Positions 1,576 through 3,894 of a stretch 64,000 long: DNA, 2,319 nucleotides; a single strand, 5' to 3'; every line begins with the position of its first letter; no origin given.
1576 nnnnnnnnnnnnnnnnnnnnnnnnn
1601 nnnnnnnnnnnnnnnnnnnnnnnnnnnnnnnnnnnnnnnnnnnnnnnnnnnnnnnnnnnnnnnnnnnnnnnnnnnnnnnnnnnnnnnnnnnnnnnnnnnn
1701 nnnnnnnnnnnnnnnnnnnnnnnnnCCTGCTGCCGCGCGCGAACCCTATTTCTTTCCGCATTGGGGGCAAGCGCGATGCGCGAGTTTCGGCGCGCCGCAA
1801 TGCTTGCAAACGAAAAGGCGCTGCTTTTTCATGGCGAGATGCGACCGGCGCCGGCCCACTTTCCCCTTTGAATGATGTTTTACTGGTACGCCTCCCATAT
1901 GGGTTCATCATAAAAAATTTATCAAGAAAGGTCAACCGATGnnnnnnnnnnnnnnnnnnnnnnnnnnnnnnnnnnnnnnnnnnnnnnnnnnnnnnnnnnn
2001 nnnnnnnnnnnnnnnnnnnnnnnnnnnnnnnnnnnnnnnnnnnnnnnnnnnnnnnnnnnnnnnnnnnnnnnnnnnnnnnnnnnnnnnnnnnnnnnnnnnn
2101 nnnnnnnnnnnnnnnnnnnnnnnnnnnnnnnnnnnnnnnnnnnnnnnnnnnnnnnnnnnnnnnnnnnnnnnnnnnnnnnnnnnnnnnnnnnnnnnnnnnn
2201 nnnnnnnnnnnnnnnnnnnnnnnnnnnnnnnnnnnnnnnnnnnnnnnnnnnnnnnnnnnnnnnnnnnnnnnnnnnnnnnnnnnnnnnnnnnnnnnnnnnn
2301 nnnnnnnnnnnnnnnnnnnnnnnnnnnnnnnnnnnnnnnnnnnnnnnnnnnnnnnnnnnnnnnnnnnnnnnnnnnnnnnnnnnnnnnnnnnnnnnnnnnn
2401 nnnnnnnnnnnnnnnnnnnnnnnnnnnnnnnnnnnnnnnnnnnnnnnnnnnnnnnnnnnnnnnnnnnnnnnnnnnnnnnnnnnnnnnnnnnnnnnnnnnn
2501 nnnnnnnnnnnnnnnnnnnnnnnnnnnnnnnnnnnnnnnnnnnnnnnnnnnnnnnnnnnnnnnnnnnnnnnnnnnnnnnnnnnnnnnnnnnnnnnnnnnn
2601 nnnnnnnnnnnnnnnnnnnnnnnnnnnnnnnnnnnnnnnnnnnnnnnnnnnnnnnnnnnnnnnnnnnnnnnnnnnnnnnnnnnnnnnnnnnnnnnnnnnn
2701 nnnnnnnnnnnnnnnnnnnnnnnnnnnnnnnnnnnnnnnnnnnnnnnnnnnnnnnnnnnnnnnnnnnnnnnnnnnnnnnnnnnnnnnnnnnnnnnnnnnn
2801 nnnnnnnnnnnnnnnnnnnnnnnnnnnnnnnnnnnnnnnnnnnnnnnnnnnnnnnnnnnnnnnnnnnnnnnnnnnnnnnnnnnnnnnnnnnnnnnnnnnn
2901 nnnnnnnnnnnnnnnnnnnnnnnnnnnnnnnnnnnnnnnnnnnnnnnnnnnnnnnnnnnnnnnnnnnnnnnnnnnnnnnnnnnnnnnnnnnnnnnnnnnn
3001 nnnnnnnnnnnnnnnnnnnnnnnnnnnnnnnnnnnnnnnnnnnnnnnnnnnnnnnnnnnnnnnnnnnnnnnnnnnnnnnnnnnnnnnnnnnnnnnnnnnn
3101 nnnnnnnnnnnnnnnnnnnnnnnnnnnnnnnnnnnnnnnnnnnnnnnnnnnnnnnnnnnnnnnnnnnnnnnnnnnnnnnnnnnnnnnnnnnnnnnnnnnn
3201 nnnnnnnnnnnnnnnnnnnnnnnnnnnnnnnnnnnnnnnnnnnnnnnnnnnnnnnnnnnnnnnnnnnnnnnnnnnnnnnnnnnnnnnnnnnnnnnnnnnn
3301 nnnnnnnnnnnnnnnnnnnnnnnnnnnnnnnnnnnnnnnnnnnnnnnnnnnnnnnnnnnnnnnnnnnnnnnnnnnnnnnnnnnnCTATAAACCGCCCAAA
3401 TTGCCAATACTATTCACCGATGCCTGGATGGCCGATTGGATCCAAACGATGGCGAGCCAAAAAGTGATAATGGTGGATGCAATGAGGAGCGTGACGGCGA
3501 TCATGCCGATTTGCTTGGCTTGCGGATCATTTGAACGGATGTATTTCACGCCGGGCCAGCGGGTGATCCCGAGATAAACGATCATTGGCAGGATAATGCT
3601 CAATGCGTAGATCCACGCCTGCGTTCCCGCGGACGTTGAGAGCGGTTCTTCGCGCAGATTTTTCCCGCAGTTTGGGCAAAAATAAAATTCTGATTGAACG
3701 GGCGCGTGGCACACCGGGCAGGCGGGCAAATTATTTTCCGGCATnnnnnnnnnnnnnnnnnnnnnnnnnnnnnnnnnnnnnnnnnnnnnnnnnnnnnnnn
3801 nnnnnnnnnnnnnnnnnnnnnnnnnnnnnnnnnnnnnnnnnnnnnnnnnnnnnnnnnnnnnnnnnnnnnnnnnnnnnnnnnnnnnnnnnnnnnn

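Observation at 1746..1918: rpmF (L32) hidden in an alternate frame inside an over-extended rnhB ORF; a T6 homopolymer is the likely cause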

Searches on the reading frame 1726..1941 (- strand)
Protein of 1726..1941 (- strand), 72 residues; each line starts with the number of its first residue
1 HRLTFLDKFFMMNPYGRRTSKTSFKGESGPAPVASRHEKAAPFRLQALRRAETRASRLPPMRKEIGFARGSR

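Call 36: find_homologous_proteins(query=window:1726-1929:-, max_evalue=0.001)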
Query seq(68 aa): no candidate shares three 5-residue words with the query. No homologue found.
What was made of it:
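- Tried and rejected: The word-index protein search with the tail alone returned nothing (call 36).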

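Call 41: search_protein_representatives(protein=window:1726-1941:-)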
Query: 72 residues. Proteins with E-value up to 0.001 (for the whole library): 6; up to 1e-10: 0; up to 1e-30: 0. The best 6 are listed.
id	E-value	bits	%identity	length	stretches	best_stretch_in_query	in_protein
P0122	6.8e-07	45.5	25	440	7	5-36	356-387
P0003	5.1e-06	42.8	64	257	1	1-45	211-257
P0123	5.2e-06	42.7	57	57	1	15-67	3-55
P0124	8.3e-06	42.1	54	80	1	12-65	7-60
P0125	3.1e-04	37.1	35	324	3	6-53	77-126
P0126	6.3e-04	36.1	48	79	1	14-65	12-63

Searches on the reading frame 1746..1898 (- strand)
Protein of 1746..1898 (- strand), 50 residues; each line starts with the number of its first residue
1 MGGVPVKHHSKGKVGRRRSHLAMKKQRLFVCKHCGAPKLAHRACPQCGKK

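Call 4: search_protein_families(library=pfam, proteins=[window:1746-1898:-], max_evalue=0.01)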
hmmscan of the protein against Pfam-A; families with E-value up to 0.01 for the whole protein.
window:1746-1898:- (50 aa): 3 families
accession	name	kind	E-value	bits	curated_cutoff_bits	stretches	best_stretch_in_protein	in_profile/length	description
PF01783.29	Ribosomal_L32p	-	7.2e-12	45.7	21.3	1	4-48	2-46/56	Ribosomal L32p protein family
PF12773.13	DZR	-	0.0013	19.2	27.3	1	28-49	12-32/45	Double zinc ribbon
PF07191.17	Zn_ribbon_6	-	0.0086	16.5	25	1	24-50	12-38/67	Double zinc ribbon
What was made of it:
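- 1746..1898 (-): rpmF, encoding ribosomal protein bL32 (50 aa). It is intact, with an ATG start, a TAG stop and a CxxC...CxxC zinc ribbon. Pfam PF01783 E=7e-12 (call 4).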

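Call 6: find_encoding_contigs(protein=window:1746-1898:-, flank=3000, max_places=10)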
Protein window:1746-1898:- (50 aa): no gene with exactly this product is on record in the collection.

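Call 29: find_related_loci(query=window:1749-1898:-, collection=metagenome_contigs, flank=1500)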
Query seq(50 aa) (50 aa) in metagenome_contigs; peptide patterns used: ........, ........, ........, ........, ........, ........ (x = any residue, [..] = any of these).
600 stretches matched a pattern (row limit reached: there are more); 261 encode a relative of the query (tblastn E <= 1e-3); the best 80 are kept; 80 distinct loci.
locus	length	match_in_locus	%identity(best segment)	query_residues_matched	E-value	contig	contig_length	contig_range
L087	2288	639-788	92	1-50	2e-28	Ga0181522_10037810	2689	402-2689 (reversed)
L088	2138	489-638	96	1-50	7e-28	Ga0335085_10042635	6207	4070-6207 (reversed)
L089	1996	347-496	94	1-50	1e-27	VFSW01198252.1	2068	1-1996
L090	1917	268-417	94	1-50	1e-27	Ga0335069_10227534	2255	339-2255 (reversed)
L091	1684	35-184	92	1-50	2e-27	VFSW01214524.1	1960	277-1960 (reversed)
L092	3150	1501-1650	94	1-50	2e-27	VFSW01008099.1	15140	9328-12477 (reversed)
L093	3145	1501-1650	92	1-50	4e-27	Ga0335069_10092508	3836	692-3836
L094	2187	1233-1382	94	1-50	4e-27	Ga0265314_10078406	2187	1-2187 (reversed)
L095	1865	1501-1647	92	1-49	1e-26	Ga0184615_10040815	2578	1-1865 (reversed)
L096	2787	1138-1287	92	1-50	2e-26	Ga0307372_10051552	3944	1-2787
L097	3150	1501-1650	90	1-50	2e-26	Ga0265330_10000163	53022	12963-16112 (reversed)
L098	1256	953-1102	88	1-50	3e-26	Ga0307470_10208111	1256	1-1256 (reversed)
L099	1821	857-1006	86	1-50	1e-25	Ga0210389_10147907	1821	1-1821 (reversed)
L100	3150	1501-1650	88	1-50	3e-25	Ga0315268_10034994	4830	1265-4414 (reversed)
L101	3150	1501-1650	88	1-50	4e-25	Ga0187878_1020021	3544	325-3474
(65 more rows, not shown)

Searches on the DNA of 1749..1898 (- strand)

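Call 50: search_rna_families(sources=[L123, L130, L137, L101, L108, L110, L133, L106, L109, L122], threshold=gathering)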
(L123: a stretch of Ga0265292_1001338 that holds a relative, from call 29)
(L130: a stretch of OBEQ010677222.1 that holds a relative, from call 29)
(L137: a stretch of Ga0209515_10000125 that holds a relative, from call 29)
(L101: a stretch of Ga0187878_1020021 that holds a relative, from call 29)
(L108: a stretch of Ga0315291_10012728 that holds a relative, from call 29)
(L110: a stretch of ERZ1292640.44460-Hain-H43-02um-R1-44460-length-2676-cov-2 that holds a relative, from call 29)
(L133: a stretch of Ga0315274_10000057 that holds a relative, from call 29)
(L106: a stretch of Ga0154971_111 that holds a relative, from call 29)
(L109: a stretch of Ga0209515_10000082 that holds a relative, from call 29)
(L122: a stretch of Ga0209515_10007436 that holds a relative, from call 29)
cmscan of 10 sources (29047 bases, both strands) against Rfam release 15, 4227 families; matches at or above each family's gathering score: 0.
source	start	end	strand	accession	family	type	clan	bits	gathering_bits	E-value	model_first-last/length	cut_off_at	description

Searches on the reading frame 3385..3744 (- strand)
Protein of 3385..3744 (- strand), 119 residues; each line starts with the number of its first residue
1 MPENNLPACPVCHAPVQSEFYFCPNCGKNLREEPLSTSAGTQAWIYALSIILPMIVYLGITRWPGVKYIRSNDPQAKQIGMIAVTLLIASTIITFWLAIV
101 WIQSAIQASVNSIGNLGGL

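Call 27: search_protein_families(library=pfam, proteins=[window:3385-3744:-], max_evalue=0.001)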
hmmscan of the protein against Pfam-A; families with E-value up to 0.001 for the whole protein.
window:3385-3744:- (119 aa): 4 families
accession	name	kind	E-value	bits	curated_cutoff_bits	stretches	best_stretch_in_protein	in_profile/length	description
PF13240.11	Zn_Ribbon_1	-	1.9e-05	24.8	25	1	9-30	2-23/23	zinc-ribbon domain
PF12773.13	DZR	-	9.1e-05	23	27.3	1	8-27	26-45/45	Double zinc ribbon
PF24463.1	DUF7577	-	0.00018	21.5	28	1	8-31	4-27/27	Domain of unknown function (DUF7577)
PF18912.6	DZR_2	-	0.00028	21.1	27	1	7-33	8-36/56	Double zinc ribbon domain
